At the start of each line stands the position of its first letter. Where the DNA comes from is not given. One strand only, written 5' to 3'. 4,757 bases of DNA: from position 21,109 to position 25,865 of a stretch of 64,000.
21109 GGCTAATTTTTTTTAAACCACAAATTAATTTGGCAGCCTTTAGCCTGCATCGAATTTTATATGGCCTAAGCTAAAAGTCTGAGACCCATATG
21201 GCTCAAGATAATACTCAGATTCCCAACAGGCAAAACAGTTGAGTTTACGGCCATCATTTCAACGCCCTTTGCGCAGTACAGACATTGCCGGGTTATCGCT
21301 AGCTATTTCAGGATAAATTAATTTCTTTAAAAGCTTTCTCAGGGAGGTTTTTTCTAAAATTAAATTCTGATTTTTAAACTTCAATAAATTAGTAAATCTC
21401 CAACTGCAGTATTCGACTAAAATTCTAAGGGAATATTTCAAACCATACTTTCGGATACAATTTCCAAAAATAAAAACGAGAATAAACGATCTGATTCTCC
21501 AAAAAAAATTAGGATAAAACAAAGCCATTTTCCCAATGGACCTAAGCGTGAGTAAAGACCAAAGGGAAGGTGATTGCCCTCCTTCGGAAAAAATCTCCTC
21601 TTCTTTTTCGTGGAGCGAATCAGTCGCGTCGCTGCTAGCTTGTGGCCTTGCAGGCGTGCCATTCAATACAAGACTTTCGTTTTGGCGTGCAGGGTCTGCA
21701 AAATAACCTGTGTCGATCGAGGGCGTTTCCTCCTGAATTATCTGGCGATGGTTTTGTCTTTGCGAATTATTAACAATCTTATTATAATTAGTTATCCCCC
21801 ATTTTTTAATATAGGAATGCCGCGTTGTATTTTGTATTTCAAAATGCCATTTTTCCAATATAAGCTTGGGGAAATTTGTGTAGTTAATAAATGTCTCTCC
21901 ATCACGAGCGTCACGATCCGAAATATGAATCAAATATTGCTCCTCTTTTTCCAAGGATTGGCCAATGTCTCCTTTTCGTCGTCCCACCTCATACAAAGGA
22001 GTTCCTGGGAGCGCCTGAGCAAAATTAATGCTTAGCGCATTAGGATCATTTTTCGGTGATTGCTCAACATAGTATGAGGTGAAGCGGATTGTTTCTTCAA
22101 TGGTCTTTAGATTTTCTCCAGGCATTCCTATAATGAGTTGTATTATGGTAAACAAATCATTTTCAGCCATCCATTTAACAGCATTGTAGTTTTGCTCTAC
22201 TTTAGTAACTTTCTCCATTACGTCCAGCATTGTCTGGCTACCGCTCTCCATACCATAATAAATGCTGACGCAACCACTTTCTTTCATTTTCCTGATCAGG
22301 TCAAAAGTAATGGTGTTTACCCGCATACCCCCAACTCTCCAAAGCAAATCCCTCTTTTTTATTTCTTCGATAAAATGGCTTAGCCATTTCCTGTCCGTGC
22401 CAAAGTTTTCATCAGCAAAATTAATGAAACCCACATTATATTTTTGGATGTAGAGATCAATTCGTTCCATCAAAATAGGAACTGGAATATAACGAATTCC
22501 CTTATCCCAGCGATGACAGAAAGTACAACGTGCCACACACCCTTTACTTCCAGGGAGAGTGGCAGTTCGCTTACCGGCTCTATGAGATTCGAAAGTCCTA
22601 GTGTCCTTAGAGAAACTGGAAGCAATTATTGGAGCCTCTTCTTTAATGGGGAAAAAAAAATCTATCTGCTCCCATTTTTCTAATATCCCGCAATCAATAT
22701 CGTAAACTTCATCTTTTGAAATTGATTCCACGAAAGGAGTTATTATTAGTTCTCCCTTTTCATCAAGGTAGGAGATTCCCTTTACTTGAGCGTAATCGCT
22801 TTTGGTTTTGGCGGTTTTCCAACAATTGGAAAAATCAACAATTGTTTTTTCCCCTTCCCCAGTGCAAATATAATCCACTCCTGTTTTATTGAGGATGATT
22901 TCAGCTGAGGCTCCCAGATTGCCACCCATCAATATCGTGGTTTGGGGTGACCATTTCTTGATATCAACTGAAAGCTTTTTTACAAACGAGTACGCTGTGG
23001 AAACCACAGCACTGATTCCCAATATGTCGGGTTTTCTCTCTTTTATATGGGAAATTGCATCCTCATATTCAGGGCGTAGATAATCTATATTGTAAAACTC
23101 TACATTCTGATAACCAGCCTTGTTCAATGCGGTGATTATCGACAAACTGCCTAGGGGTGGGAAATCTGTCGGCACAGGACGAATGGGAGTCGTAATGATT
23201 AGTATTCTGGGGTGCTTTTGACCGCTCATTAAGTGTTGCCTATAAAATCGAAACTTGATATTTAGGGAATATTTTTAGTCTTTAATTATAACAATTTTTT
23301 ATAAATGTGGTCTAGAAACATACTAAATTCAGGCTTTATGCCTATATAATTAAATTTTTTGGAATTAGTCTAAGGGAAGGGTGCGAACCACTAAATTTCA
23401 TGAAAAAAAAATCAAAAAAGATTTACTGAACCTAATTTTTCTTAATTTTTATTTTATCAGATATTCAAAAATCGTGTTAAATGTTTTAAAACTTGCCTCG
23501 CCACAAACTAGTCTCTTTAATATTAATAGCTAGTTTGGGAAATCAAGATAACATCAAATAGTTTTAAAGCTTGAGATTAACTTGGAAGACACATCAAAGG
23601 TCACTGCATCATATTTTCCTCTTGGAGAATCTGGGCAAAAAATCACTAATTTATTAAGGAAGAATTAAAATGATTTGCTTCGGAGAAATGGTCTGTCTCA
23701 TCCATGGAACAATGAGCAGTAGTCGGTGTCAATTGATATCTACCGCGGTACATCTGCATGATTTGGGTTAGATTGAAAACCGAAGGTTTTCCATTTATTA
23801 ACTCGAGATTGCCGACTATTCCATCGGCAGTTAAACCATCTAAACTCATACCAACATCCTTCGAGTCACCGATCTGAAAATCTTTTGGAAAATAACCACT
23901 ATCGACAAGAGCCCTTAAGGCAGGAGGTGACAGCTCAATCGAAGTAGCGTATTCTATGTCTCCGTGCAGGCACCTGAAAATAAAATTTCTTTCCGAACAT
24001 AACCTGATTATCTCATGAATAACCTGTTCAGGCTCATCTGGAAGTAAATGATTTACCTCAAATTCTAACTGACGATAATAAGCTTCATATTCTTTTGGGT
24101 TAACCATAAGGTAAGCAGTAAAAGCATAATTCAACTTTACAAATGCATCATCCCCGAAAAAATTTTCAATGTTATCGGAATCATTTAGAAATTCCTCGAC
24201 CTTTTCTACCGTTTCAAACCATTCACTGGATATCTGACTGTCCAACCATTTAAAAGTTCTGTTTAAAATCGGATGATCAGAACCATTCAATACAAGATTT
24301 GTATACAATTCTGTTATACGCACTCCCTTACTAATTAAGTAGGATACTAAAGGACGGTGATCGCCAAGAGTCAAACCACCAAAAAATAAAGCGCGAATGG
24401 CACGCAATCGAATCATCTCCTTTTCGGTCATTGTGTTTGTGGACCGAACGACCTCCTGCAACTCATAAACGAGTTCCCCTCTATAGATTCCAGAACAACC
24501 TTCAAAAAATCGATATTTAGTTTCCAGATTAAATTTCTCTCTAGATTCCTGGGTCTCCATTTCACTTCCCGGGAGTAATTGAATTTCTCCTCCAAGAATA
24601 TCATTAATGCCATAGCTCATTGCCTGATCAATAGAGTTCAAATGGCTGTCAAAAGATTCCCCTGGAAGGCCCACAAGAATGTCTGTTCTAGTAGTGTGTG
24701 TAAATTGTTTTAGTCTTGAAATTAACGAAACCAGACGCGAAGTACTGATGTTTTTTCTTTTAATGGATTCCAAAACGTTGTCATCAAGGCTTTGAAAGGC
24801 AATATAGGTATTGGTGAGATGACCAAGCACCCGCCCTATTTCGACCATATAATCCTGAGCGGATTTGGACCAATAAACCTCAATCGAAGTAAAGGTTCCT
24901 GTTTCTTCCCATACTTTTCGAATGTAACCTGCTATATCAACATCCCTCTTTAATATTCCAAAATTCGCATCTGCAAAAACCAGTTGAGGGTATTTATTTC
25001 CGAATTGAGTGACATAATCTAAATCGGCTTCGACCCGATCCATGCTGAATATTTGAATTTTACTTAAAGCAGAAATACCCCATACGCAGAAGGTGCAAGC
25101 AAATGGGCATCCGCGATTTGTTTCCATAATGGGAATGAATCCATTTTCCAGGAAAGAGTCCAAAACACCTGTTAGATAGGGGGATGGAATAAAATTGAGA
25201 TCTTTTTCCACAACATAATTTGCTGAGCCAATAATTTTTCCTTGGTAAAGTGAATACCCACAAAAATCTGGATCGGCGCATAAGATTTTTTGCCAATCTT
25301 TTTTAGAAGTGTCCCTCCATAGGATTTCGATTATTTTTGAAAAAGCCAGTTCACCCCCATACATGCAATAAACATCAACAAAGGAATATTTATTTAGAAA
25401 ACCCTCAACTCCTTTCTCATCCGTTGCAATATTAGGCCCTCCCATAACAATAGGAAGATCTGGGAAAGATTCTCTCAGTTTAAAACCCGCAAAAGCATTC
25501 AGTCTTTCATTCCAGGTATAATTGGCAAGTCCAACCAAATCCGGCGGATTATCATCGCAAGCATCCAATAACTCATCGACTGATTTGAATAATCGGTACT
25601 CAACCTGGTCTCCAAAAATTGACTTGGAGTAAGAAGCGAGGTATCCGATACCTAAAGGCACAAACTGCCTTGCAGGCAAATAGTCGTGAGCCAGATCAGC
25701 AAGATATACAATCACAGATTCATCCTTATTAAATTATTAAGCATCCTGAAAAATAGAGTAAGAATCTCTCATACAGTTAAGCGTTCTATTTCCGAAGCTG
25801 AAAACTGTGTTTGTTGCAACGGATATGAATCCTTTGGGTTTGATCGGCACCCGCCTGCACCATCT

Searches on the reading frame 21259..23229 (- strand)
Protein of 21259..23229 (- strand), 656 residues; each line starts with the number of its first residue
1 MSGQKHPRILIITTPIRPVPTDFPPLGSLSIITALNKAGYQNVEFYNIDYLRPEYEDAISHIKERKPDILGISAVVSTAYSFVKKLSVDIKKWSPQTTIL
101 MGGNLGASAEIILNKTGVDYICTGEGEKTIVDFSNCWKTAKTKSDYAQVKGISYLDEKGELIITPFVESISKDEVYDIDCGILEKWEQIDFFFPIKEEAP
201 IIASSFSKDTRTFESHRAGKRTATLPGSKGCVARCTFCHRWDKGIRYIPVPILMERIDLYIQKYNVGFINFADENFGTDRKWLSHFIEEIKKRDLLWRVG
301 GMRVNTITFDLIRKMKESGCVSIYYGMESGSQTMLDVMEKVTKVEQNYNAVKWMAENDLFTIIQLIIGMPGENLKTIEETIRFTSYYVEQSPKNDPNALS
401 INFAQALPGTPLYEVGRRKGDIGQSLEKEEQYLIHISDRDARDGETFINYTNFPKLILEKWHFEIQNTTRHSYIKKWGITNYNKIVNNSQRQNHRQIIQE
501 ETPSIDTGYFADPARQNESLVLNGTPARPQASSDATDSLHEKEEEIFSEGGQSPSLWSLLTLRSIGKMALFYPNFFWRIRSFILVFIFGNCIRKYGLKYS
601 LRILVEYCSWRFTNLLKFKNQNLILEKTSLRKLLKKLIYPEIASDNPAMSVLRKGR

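Call 20: search_protein_families(library=pfam, proteins=[window:21259-23229:-], max_evalue=0.001)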
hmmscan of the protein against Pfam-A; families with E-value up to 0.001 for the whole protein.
window:21259-23229:- (656 aa): 2 families
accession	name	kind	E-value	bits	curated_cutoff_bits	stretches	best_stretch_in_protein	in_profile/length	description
PF04055.27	Radical_SAM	-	1.5e-17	64.8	29.5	1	228-383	4-165/166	Radical SAM superfamily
PF02310.24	B12-binding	-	2.7e-16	59.9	32.1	1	17-132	6-119/121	B12 binding domain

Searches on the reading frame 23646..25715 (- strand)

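Call 20: search_protein_families(library=pfam, proteins=[window:23646-25715:-], max_evalue=0.001)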
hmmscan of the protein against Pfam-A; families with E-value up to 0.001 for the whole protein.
window:23646-25715:- (689 aa): 1 family
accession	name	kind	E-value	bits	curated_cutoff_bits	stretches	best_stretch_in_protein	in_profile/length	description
PF04055.27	Radical_SAM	-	2.4e-08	34.8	29.5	1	198-362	2-163/166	Radical SAM superfamily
